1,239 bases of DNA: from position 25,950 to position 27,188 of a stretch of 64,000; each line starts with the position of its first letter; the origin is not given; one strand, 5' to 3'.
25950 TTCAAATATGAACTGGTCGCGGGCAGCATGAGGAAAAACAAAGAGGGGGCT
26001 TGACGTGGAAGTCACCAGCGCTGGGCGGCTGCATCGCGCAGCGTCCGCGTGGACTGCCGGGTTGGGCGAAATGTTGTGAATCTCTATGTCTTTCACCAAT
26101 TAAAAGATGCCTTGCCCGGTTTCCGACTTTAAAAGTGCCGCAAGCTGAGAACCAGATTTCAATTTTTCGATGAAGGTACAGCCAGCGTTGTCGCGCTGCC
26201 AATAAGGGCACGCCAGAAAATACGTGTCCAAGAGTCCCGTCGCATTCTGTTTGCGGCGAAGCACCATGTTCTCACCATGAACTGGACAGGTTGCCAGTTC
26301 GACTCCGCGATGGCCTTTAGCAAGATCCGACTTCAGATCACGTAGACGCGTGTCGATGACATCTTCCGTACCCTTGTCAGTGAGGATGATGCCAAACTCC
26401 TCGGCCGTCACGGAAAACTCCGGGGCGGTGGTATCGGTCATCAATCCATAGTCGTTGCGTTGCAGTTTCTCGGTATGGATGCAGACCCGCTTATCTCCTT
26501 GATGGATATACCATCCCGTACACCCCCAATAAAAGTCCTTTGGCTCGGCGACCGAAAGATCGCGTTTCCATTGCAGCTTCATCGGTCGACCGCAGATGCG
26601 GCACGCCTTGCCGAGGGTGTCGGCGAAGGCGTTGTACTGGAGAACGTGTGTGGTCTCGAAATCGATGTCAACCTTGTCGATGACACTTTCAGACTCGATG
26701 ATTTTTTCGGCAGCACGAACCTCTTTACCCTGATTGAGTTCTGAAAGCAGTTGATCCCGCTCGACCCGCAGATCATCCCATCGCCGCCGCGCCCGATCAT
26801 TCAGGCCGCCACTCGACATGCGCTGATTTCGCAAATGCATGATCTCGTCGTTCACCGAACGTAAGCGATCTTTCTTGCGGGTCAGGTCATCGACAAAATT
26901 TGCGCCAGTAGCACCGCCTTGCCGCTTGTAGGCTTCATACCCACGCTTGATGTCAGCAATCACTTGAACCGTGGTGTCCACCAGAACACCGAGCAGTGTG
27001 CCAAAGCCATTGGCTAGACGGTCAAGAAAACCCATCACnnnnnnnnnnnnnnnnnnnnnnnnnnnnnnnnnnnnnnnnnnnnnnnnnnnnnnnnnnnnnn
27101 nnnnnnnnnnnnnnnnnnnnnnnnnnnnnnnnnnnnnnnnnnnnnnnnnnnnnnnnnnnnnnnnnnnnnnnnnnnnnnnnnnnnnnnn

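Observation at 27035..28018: Gene B: a restriction-endonuclease-like core fused to a glycine-zipper membrane segment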

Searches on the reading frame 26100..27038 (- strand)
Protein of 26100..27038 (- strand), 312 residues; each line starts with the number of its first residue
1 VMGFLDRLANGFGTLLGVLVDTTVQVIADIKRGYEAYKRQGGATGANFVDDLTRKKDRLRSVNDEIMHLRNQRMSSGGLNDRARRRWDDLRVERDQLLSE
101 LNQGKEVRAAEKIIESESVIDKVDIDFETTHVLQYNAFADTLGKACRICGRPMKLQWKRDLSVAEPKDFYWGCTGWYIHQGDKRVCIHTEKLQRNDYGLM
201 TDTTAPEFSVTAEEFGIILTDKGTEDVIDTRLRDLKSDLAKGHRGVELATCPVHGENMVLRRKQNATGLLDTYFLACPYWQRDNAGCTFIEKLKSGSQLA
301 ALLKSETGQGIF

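Call 3: search_protein_families(library=pfam, proteins=[window:26100-27038:-], max_evalue=1)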
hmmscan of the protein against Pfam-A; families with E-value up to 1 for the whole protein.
window:26100-27038:- (312 aa): 1 family
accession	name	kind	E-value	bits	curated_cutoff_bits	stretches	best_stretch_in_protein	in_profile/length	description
PF13408.12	Zn_ribbon_recom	-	0.0012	19.6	25.3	1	146-180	8-36/58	Recombinase zinc beta ribbon domain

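Call 4: search_protein_families(library=padloc, proteins=[window:26100-27038:-], max_evalue=1)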
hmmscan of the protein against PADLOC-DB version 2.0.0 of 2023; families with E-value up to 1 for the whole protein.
window:26100-27038:- (312 aa): 1 family
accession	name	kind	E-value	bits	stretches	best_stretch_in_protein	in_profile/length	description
PDLC02736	PbeC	-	0.0074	12.9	1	49-148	458-555/685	PbeC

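Call 5: search_protein_families(library=ncbifam, proteins=[window:26100-27038:-], max_evalue=1)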
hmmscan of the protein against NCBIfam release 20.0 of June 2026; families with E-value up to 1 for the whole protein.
window:26100-27038:- (312 aa): 2 families
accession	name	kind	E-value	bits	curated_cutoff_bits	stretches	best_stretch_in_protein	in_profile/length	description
NF045487.1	ASRP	equivalog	0.0058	15.3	300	1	50-154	211-311/593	archaea-specific SMC-related protein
NF041035.1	Rad50_Halo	equivalog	0.011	14.1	1000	1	48-128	590-670/883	DNA double-strand break repair ATPase Rad50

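Call 8: search_protein_families(library=phrogs, proteins=[window:26100-27038:-], max_evalue=1)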
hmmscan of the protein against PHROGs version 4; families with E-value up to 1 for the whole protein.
window:26100-27038:- (312 aa): 4 families
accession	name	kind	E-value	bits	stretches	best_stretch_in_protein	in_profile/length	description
phrog_16932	-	unknown function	7.2e-07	29.4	1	140-198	394-444/480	-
phrog_36871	-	unknown function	0.03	15.3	1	146-191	4-48/63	-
phrog_24393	-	unknown function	0.21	12.5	1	101-138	96-132/160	-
phrog_29176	-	unknown function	0.27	12.1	1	47-72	34-59/182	-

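Call 25: find_homologous_proteins(query=window:26100-27038:-)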
Query window:26100-27038:- (312 aa): 272 proteins with E <= 0.001 among 3639 candidates; the best 120 are listed.
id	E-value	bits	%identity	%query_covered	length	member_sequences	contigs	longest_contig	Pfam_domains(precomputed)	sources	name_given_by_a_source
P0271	8.5e-190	648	91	100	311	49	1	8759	-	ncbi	-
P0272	8.5e-189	644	90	100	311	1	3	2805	-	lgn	-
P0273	1.9e-187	640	88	100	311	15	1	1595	-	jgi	jgi:hypothetical protein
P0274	1.7e-186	637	88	100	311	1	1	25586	-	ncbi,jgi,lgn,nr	ncbi:MAG: hypothetical protein LBG69_06635 [Zoogloeaceae bacterium]|jgi:hypothetical protein|nr:hypo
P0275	3.5e-186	636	87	100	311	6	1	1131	-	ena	-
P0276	5.4e-185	632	89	100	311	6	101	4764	-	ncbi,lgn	-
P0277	6.6e-185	631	87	100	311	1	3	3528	-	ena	-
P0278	6.8e-185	631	87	100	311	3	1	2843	-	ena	-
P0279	7.3e-185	631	87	100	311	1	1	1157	-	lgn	-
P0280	1.1e-184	631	87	100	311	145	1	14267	-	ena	-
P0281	1.8e-184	630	87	100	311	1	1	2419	-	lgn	-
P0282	1.9e-184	630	87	100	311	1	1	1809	-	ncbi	-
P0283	2.2e-184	630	87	100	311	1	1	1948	-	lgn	-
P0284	2.4e-184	630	87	100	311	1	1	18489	-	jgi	-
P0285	2.8e-184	629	87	100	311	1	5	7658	-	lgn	-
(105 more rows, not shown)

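Call 78: search_solved_structures(query=A3, max_evalue=10, show_alignments=2)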
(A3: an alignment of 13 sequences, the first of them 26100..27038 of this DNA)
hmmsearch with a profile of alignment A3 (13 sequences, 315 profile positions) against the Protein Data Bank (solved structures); distinct sequences matched with E-value up to 10: 30.
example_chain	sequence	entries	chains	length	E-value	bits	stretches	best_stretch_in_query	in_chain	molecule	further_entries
5xbj_A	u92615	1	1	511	0.027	17.1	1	30-144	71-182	Flagellar hook-associated protein FlgK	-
5olm_A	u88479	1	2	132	0.029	17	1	227-264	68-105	E3 ubiquitin-protein ligase TRIM21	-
4zry_B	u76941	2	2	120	0.032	16.9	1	25-104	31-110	Keratin, type II cytoskeletal 1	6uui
9gsx_L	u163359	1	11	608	0.065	15.9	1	30-144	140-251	Flagellar hook-associated protein 1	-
6jfv_B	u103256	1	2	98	0.11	15.1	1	26-106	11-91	Keratin, type II cytoskeletal 5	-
3tnu_B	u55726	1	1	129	0.38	13.4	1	26-106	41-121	Keratin, type II cytoskeletal 5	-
9tlw_A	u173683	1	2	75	0.51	13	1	52-108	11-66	Sc-apCC-2-MCL-1-4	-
5h07_D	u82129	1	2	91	0.6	12.7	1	27-104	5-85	TNFAIP3-interacting protein 2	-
9tlm_A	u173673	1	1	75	0.7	12.5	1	48-109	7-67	Sc-apCC-2-MCL-1-1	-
9tlu_C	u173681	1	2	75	0.75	12.4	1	48-108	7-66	Sc-apCC-2-BCL-xL-3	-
9tlt_A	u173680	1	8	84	0.9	12.1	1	48-112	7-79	Sc-apCC-2-KLHL20-4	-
7upo_C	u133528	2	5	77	0.99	12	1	13-69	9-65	DHT03 protein C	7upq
6yrl_A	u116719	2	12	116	1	11.9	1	35-108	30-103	Centriole protein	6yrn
9tls_A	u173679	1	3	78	1.1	11.8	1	48-108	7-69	Sc-apCC-2-KLHL20-3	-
8jj8_F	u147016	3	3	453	1.6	11.3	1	19-130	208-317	Beta-2 adrenergic receptor,Soluble cytochrome b562 | Beta-2 adrenergic receptor,Beta-2 adrenergic receptor,Soluble cytochrome b562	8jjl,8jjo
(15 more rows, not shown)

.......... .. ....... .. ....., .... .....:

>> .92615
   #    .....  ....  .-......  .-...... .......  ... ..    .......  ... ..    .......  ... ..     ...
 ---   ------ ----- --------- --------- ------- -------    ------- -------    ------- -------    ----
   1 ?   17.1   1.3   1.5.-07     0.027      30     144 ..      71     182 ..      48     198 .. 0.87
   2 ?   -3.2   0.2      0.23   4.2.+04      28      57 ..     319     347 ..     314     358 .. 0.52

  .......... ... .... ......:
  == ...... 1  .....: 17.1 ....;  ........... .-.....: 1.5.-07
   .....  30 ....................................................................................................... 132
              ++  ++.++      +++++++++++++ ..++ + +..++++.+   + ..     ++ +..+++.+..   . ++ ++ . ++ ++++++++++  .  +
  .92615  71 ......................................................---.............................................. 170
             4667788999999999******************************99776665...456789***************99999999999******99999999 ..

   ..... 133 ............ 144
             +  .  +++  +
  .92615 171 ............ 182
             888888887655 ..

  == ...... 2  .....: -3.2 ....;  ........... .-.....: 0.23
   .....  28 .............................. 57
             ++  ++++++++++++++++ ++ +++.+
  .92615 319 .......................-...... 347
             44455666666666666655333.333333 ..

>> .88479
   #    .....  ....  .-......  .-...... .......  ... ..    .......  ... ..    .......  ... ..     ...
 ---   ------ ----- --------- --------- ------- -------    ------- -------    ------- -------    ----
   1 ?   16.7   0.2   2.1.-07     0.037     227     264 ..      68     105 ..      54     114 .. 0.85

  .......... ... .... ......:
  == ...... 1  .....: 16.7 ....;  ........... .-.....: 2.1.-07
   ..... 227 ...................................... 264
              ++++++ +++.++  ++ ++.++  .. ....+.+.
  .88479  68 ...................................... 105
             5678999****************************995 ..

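Call 79: search_protein_families(library=pfam, alignment_id=A3, max_evalue=1)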
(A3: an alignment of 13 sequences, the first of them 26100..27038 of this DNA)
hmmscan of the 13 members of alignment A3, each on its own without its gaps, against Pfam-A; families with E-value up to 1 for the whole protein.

A. member 1, window:26100-27038:- (312 aa): 1 family
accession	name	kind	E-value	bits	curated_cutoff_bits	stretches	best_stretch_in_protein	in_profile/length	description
PF13408.12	Zn_ribbon_recom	-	0.0012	19.6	25.3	1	146-180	8-36/58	Recombinase zinc beta ribbon domain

B. families by the number of members that match (of 13 scanned): 41 families (the first 25 are shown)
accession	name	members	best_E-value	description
PF13408.12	Zn_ribbon_recom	10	0.00056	Recombinase zinc beta ribbon domain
PF14255.11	Cys_rich_CPXG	2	0.015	Cysteine-rich CPXCG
PF20769.2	YPEB_N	2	0.024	YpeB N-terminal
PF22638.1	FlgK_D1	2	0.025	Flagellar hook-associated protein FlgK helical domain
PF03938.19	OmpH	2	0.025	Outer membrane protein (OmpH-like)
PF06667.17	PspB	2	0.045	Phage shock protein B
PF03961.19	FapA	1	0.0027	Flagellar Assembly Protein A beta solenoid domain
PF01895.24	PhoU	1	0.0076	PhoU domain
PF14662.11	KASH_CCD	1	0.013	Coiled-coil region of CCDC155 or KASH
PF24704.1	DUF7667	1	0.014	Family of unknown function (DUF7667)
PF15237.11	PTRF_SDPR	1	0.02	PTRF/SDPR family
PF25539.1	Bestrophin_2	1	0.022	Bacterial/Fungal Bestrophin protein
PF20492.3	ERM_helical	1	0.024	Ezrin/radixin/moesin, alpha-helical domain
PF15676.10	S6OS1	1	0.025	Six6 opposite strand transcript 1 family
PF05859.17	Mis12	1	0.029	Mis12 protein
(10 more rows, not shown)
